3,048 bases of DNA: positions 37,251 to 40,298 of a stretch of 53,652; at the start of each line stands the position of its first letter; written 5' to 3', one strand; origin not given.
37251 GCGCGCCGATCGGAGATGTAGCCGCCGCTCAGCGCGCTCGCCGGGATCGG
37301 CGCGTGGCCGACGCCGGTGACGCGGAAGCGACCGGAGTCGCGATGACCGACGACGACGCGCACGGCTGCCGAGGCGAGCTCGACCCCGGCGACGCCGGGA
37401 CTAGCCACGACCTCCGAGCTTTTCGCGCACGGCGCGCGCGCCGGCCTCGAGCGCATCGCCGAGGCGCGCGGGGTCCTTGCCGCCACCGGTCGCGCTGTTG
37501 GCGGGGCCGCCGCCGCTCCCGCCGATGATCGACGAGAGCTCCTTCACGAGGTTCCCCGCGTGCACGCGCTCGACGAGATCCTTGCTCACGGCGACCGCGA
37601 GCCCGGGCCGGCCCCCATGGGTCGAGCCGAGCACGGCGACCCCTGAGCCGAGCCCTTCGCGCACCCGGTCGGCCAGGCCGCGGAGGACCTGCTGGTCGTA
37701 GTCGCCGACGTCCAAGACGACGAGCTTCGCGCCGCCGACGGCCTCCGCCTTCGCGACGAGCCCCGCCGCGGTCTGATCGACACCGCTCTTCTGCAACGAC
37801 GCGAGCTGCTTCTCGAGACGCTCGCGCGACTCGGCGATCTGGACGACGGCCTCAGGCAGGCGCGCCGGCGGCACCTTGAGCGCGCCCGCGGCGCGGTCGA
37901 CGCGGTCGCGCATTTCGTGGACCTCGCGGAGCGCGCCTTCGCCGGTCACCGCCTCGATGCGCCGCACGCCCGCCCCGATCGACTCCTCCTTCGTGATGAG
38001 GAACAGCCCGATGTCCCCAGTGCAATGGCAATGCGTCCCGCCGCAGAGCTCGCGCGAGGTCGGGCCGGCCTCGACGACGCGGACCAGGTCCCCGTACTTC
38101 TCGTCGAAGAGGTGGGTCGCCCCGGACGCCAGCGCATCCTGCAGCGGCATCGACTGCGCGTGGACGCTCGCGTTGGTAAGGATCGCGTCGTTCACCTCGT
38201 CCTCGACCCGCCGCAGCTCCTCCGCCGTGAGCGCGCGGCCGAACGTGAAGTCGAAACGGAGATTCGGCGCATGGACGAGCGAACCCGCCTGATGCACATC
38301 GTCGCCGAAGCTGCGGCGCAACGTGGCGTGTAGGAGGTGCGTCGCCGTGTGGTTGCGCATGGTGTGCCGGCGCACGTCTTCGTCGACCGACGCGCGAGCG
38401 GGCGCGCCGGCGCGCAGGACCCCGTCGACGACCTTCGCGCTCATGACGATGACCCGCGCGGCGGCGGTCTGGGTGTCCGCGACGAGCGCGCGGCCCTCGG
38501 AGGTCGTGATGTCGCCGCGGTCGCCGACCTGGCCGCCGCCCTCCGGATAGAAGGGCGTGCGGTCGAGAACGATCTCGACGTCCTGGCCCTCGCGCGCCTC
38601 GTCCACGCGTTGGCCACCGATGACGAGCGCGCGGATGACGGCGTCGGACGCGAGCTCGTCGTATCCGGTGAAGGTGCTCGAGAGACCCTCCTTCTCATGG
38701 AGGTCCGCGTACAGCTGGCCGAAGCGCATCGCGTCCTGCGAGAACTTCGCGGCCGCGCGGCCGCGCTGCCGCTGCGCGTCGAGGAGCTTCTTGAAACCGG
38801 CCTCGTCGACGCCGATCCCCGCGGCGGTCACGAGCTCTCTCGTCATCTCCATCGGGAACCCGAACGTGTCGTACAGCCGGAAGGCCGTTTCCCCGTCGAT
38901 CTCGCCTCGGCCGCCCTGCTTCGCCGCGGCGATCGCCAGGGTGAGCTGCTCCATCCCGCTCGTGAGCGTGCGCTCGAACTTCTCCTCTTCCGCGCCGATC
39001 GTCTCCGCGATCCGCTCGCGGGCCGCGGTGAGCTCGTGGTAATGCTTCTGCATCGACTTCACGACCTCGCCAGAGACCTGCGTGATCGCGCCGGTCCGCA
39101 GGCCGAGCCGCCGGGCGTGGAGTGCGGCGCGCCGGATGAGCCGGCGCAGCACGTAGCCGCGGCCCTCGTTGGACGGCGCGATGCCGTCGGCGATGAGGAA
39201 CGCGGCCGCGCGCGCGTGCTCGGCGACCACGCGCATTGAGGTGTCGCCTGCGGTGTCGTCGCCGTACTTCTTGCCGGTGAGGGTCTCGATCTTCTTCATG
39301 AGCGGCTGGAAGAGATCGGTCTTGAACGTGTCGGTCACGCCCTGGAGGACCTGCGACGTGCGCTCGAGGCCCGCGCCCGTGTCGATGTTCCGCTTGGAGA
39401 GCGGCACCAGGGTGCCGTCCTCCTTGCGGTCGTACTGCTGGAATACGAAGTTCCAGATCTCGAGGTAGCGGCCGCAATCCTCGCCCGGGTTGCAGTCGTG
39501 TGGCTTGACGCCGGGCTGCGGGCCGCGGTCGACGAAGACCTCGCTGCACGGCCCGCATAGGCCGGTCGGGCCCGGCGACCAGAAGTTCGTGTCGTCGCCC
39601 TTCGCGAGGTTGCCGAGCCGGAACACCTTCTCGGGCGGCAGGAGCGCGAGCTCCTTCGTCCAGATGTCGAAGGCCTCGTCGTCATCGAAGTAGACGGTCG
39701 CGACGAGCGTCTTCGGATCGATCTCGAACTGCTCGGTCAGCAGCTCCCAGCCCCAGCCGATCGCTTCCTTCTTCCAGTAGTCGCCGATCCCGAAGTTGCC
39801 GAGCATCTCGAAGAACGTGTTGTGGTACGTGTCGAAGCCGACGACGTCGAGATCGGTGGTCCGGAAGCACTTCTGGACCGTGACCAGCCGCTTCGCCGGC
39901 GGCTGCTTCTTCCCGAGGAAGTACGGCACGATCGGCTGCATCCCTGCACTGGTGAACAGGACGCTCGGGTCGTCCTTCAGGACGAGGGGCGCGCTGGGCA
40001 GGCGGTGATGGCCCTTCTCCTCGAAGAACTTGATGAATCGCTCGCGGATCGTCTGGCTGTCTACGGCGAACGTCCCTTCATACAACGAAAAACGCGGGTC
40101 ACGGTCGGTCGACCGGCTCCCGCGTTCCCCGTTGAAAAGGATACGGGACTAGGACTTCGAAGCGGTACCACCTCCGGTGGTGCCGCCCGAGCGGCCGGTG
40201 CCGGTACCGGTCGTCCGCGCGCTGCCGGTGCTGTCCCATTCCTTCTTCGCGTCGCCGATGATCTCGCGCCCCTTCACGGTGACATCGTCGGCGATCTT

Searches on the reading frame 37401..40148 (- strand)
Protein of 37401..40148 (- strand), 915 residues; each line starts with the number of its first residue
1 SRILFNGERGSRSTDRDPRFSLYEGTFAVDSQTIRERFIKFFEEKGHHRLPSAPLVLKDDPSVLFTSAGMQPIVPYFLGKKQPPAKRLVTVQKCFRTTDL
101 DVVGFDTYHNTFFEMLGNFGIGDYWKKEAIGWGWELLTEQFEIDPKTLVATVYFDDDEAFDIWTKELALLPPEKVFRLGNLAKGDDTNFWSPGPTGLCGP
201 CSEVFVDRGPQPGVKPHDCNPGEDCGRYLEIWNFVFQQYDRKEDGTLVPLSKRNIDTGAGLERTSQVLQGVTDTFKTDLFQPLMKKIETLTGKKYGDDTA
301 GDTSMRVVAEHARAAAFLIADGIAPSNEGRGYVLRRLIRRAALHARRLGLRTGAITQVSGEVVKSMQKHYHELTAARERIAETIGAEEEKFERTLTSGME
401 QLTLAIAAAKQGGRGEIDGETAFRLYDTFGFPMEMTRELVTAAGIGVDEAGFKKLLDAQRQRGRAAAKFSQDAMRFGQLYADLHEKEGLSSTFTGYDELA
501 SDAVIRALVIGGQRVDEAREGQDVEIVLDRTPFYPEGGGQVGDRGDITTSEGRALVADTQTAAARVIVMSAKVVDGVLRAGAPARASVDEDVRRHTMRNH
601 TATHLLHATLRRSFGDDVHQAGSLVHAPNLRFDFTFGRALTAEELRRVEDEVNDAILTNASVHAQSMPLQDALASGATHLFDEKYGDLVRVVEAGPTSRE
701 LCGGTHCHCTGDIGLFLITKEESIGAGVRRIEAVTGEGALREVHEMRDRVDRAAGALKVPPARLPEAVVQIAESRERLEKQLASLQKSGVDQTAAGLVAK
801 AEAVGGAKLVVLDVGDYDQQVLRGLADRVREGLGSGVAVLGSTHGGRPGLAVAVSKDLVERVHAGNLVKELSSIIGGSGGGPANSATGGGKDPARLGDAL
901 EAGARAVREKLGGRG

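Call 22: search_protein_families(library=pfam, proteins=[window:37401-40148:-], max_evalue=0.001)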
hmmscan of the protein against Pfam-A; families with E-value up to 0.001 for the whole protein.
window:37401-40148:- (915 aa): 3 families
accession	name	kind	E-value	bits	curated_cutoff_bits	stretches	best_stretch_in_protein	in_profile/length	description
PF01411.24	tRNA-synt_2c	-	1.5e-181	605.2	30.3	1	34-591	2-551/552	tRNA synthetases class II (A)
PF07973.19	tRNA_SAD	-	1.2e-15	57.6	24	1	689-732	1-44/44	Threonyl and Alanyl tRNA synthetase second additional domain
PF02272.25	DHHA1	-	1.1e-13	51.9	25.9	1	807-905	2-98/102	DHHA1 domain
